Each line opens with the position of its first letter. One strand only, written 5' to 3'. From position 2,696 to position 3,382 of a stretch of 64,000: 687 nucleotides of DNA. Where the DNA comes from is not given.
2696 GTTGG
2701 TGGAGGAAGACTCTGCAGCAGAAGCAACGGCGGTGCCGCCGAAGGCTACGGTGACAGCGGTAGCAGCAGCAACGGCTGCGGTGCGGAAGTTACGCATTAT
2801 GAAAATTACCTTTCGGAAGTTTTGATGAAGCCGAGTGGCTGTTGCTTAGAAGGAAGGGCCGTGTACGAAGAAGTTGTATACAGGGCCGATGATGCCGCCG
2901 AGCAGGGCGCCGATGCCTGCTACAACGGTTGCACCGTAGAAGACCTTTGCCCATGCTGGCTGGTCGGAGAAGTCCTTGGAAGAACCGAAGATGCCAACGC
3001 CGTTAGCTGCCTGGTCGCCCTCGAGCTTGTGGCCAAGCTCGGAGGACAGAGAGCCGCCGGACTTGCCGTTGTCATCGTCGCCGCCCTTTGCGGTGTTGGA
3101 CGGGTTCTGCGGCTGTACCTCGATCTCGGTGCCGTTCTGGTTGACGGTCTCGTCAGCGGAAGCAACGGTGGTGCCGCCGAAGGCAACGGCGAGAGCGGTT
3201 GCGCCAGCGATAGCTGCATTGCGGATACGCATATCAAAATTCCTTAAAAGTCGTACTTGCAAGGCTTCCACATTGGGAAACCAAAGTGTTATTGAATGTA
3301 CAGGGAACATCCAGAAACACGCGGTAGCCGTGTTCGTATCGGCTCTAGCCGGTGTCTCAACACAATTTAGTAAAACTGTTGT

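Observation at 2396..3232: Tandem paralogous small exported proteins with a conserved C-terminal hydrophobic helix, between map and mtr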

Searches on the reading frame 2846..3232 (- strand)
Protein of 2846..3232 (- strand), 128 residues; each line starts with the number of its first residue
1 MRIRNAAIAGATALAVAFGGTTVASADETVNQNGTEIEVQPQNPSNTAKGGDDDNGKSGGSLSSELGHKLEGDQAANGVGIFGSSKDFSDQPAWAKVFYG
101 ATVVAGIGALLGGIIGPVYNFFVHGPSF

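Call 4: search_protein_families(library=pfam, proteins=[window:2846-3232:-], max_evalue=10)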
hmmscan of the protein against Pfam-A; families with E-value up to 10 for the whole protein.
window:2846-3232:- (128 aa): 2 families
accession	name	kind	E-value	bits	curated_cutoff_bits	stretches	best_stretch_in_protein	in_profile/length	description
PF11167.13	DUF2953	-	0.13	12.8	22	1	5-41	7-44/53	Protein of unknown function (DUF2953)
PF18926.5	DUF5676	-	0.2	13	27.6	1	91-121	51-81/82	2TM family of unknown function (DUF5676)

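Call 5: search_protein_families(library=ncbifam, proteins=[window:2846-3232:-], max_evalue=10)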
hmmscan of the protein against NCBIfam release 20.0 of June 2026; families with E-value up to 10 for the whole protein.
window:2846-3232:- (128 aa): 0 families

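Call 7: find_homologous_proteins(query=window:2846-3232:-, max_evalue=0.01)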
Query window:2846-3232:- (128 aa): 240 proteins with E <= 0.01 among 359 candidates; the best 120 are listed.
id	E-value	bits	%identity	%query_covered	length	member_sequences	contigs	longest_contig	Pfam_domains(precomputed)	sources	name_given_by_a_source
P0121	1.1e-71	257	95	100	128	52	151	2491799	-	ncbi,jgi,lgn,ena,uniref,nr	ncbi:hypothetical protein QP943_01610 [Corynebacterium kefirresidentii]|jgi:hypothetical protein|uni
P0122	2.1e-66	240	90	100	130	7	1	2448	-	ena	-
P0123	8.6e-66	238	88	100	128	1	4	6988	-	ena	-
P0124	1.1e-65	237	88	100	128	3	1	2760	-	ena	-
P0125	1.6e-65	237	88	100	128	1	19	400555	-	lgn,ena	-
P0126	1.4e-64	234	88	100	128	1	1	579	-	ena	-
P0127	1.4e-64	234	86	100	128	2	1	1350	-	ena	-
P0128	1.9e-64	233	88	100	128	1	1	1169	-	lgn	-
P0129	4.1e-60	219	83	100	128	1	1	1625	-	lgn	-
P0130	5.2e-60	219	82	100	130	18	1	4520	-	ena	-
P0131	1.0e-59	218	84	100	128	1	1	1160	-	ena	-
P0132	1.1e-59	218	82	100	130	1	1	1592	-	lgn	-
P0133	2.9e-59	217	83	100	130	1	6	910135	-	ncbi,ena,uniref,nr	ncbi:hypothetical protein L8V01_01655 [Corynebacterium sp. c8Ua_181]|uniref:Or membrane protein n=1 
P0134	3.7e-59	216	83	100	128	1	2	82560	-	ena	-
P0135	4.3e-59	216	82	100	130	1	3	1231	-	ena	-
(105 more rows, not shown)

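Call 53: predict_structure(alignment_id=A2)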
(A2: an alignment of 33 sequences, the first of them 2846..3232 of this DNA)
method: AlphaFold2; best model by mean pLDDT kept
length: 128 residues; sequences in the alignment: 33
mean_pLDDT: 58.6   pTM: 0.37
mean pLDDT of the five models: 58.6, 55.9, 55.8, 54.9, 51.4
residues with pLDDT >= 90: 0; 70-90: 51; 50-70: 16; < 50: 61
segments of 3 or more residues with pLDDT < 50: 1-61
pLDDT, mean of each block of 10 residues (from residue 1): 42 46 42 42 37 35 56 71 74 80 87 79 71
secondary structure, 60 per line:
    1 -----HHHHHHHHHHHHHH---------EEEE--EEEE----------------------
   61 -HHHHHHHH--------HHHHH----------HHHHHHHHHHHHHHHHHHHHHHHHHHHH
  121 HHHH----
elements in order: H6-19 E29-32 E35-38 H62-69 H78-82 H93-124

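Call 58: search_protein_families(library=pfam, alignment_id=A4, max_evalue=1)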
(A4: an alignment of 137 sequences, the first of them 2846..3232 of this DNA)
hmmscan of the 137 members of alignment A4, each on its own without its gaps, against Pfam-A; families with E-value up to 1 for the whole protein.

A. member 1, window:2846-3232:- (128 aa): 2 families
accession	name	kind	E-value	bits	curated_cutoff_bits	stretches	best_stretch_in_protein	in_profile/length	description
PF11167.13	DUF2953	-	0.13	12.8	22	0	5-41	7-44/53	Protein of unknown function (DUF2953)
PF18926.5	DUF5676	-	0.2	13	27.6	1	91-121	51-81/82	2TM family of unknown function (DUF5676)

B. families by the number of members that match (of 137 scanned): 103 families (the first 25 are shown)
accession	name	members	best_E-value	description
PF13786.12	DUF4179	25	0.0034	Domain of unknown function (DUF4179)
PF18926.5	DUF5676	13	0.0033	2TM family of unknown function (DUF5676)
PF13663.11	DUF4148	8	0.00022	Domain of unknown function (DUF4148)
PF01618.21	MotA_ExbB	5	0.0019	MotA/TolQ/ExbB proton channel family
PF06380.16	DUF1072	4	0.025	Protein of unknown function (DUF1072)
PF24334.1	DUF7502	3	0.0016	Family of unknown function (DUF7502)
PF21827.1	New_glue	3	0.0035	New glue protein family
PF09534.15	Trp_oprn_chp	3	0.0066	Tryptophan-associated transmembrane protein (Trp_oprn_chp)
PF13214.11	DUF4022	3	0.07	Protein of unknown function (DUF4022)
PF22251.1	PFF1_TM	3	0.11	Vacuolar membrane protease, transmembrane domain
PF20712.2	CyanoTRADDas_TM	2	0.0071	Cyanobacterial TRADD-N associated 2-Transmembrane domain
PF16954.10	HRG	2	0.036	Haem-transporter, endosomal/lysosomal, haem-responsive gene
PF01578.25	Cytochrom_C_asm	2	0.07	Cytochrome C assembly protein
PF03229.18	Alpha_GJ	2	0.09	Alphavirus glycoprotein J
PF11711.13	Tim54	2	0.11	Inner membrane protein import complex subunit Tim54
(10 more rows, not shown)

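Call 59: search_solved_structures(query=A4, max_evalue=10)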
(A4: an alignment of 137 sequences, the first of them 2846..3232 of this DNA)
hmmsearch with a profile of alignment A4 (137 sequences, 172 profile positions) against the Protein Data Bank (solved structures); distinct sequences matched with E-value up to 10: 13.
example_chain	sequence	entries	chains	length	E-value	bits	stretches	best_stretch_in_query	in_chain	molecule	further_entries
9l8x_B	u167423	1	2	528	0.06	16.6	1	39-73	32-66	Vanadium-dependent haloperoxidase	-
7ung_D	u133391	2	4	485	0.17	15.1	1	44-76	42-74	Sperm-associated antigen 8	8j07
4phz_A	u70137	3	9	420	0.56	13.5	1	43-72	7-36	Particulate methane monooxygenase subunit B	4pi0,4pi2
3rfr_A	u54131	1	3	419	0.81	13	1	43-72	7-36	PmoB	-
7s1z_A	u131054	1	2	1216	2.4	11.4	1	42-92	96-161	Solute carrier family 12 member 2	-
7s1x_B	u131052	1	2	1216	2.4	11.4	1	42-92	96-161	Solute carrier family 12 member 2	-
7d10_A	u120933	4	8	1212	2.5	11.4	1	42-92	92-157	Solute carrier family 12 member 2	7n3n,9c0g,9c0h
6pzt_B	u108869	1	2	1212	2.5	11.4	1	42-92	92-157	Solute carrier family 12 member 2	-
9c0e_A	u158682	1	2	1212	2.5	11.4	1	42-92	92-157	Solute carrier family 12 member 2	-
7zgo_A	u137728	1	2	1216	2.5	11.4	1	42-92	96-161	Solute carrier family 12 member 2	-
7s1y_A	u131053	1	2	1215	2.7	11.2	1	42-93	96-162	Solute carrier family 12 member 2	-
3cx5_F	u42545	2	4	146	7.2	9.9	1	61-108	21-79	Cytochrome b-c1 complex subunit 6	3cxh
6giq_F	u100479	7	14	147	7.4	9.8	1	61-108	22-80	QCR6 isoform 1 | Cytochrome b-c1 complex subunit 6 | CYTOCHROME B-C1 COMPLEX SUBUNIT 6; SYNONYM: COMPLEX III SUBUNIT 6,COMPLEX III SUBUNIT VI,C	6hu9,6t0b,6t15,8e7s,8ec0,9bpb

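Call 85: fold_search(model_id=the predicted structure, library=pdb)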
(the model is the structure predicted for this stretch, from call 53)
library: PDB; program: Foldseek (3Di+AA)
matches with E <= 10: 0; with E <= 0.001: 0
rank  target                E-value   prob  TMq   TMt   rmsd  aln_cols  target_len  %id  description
